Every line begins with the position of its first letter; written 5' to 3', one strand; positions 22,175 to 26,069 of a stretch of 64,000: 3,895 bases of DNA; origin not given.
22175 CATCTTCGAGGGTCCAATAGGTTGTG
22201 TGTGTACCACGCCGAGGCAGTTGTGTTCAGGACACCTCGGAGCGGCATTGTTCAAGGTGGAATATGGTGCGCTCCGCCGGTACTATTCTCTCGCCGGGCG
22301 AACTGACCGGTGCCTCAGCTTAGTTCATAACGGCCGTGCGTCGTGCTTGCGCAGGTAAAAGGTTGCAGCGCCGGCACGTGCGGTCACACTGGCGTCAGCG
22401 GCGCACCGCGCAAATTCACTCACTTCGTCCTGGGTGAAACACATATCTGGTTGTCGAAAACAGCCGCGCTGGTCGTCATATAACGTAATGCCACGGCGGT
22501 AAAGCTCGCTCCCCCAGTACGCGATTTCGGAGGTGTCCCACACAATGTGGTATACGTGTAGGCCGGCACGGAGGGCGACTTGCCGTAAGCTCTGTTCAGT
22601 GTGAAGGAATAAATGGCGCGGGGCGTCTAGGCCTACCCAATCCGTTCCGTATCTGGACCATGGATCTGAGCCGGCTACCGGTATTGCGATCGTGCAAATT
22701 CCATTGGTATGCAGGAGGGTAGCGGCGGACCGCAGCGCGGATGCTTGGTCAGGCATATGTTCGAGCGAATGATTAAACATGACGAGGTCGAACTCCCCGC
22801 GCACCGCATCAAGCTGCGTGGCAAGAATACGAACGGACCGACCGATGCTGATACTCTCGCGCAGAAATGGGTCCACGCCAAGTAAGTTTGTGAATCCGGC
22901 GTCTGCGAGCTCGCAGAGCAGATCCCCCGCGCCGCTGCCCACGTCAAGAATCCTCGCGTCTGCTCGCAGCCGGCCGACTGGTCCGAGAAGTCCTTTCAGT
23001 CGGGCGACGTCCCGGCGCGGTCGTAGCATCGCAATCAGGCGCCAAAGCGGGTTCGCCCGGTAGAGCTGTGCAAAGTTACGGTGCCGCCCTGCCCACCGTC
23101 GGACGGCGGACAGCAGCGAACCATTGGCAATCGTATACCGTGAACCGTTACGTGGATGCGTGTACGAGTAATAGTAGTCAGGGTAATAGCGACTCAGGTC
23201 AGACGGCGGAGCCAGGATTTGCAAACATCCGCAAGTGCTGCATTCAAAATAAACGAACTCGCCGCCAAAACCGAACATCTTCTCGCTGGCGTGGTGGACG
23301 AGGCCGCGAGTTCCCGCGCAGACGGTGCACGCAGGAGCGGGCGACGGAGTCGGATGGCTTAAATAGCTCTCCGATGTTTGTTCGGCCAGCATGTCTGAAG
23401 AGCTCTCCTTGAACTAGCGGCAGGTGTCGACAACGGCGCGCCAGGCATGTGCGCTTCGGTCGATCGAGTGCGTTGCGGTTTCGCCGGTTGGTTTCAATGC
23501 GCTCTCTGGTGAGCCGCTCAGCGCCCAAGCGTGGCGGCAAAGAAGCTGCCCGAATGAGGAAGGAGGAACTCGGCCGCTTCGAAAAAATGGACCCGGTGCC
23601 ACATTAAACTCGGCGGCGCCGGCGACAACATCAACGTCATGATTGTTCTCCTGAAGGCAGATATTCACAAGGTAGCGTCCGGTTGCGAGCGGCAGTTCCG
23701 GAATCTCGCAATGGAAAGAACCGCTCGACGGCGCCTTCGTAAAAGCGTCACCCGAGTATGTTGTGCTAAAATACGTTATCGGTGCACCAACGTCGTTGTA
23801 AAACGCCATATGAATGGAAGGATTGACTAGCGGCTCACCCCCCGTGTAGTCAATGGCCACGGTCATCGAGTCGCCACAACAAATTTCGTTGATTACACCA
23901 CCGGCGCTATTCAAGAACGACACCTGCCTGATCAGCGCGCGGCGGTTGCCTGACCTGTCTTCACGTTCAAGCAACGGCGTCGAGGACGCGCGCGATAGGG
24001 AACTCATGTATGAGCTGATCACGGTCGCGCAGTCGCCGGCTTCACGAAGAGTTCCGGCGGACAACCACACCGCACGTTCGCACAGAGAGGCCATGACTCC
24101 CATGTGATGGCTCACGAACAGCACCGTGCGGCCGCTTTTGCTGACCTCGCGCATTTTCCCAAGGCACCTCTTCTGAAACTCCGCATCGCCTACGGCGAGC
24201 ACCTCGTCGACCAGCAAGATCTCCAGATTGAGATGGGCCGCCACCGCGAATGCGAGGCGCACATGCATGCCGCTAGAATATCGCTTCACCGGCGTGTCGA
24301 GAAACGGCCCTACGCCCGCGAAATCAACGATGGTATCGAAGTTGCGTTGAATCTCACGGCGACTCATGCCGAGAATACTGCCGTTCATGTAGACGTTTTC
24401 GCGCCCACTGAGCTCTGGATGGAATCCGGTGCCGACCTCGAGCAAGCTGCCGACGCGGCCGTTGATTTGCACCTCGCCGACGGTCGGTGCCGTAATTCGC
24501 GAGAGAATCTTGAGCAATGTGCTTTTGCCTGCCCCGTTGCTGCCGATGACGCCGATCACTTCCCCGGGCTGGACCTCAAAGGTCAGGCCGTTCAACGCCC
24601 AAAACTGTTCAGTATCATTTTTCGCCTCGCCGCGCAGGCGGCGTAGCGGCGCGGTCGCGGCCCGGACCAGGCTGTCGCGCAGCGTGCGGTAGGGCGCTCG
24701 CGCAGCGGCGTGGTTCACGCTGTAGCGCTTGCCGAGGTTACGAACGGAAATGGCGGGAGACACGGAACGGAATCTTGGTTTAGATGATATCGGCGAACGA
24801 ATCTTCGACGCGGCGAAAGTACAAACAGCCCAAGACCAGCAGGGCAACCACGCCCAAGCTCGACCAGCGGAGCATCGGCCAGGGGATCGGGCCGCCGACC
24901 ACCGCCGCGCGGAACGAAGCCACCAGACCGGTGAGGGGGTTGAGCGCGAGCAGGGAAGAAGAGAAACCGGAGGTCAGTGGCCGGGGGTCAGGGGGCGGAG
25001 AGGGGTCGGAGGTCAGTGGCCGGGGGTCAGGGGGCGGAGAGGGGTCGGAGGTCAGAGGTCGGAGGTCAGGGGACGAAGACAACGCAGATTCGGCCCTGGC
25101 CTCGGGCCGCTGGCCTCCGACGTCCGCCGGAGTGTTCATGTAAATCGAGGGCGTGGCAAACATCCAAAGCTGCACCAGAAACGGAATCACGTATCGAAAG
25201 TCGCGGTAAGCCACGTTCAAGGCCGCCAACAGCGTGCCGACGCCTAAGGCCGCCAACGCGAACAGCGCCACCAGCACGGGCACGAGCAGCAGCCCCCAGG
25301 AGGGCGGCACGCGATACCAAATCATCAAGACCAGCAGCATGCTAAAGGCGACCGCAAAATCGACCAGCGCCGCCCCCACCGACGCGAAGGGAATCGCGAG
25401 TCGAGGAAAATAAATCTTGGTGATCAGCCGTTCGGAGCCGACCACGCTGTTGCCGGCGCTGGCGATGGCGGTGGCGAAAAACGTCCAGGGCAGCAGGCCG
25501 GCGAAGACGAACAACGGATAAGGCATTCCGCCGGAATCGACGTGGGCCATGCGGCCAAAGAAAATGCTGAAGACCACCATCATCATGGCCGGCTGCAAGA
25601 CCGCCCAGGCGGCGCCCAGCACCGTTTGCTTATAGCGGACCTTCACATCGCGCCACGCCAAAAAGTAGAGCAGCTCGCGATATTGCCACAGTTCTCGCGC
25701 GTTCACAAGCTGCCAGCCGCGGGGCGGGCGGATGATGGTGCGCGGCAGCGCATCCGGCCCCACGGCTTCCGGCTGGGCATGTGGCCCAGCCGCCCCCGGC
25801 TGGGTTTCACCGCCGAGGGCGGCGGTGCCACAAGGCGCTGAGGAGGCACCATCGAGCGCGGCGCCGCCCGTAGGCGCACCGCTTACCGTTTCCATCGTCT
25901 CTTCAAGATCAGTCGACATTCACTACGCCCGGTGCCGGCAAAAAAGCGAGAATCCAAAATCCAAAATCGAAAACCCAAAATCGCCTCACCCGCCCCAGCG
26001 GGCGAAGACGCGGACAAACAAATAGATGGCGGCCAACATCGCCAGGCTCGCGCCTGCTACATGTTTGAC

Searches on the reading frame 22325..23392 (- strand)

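Call 56: search_protein_families(library=pfam, proteins=[window:22325-23392:-], max_evalue=0.00001)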
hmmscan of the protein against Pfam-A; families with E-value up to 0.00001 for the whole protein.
window:22325-23392:- (355 aa): 5 families
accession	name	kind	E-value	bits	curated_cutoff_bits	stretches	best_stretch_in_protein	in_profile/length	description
PF13489.12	Methyltransf_23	-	3.1e-21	76.3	27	1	140-282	18-163/164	Methyltransferase domain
PF08241.18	Methyltransf_11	-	5e-09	37.1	21.2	1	149-234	1-94/95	Methyltransferase domain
PF13847.12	Methyltransf_31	-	6.5e-09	36.1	27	1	144-239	3-113/145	Methyltransferase domain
PF08242.18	Methyltransf_12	-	1.2e-07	32.8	30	1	149-232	1-97/98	Methyltransferase domain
PF13649.12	Methyltransf_25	-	1.3e-06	29.5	27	0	148-231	1-97/97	Methyltransferase domain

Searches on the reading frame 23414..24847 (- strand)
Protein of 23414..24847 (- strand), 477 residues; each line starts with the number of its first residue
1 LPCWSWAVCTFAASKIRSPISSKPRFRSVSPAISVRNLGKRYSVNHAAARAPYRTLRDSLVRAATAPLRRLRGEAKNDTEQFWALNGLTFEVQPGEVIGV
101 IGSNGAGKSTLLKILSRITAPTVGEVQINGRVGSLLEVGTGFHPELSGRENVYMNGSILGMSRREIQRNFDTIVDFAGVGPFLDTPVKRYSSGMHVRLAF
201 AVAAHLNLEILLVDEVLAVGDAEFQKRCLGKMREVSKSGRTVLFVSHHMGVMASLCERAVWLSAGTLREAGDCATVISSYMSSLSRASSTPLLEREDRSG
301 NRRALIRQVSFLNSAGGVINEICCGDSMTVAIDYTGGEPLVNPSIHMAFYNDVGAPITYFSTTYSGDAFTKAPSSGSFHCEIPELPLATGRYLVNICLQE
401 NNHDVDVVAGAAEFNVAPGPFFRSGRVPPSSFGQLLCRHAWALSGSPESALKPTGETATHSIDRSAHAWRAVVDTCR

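Call 56: search_protein_families(library=pfam, proteins=[window:23414-24847:-], max_evalue=0.00001)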
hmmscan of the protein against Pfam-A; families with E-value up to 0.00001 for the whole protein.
window:23414-24847:- (477 aa): 2 families
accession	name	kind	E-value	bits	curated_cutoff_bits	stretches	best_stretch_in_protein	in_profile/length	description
PF00005.33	ABC_tran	-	1.5e-20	74.7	25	1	85-216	1-135/137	ABC transporter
PF14524.12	Wzt_C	-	9.5e-18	65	30.4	1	296-418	2-131/143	Wzt C-terminal domain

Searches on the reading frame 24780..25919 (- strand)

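Call 56: search_protein_families(library=pfam, proteins=[window:24780-25919:-], max_evalue=0.00001)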
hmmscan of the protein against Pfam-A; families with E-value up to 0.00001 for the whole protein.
window:24780-25919:- (379 aa): 1 family
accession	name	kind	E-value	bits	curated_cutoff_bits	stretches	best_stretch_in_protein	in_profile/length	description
PF01061.29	ABC2_membrane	-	3.3e-13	50.1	26.9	1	84-260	3-181/211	ABC-2 type transporter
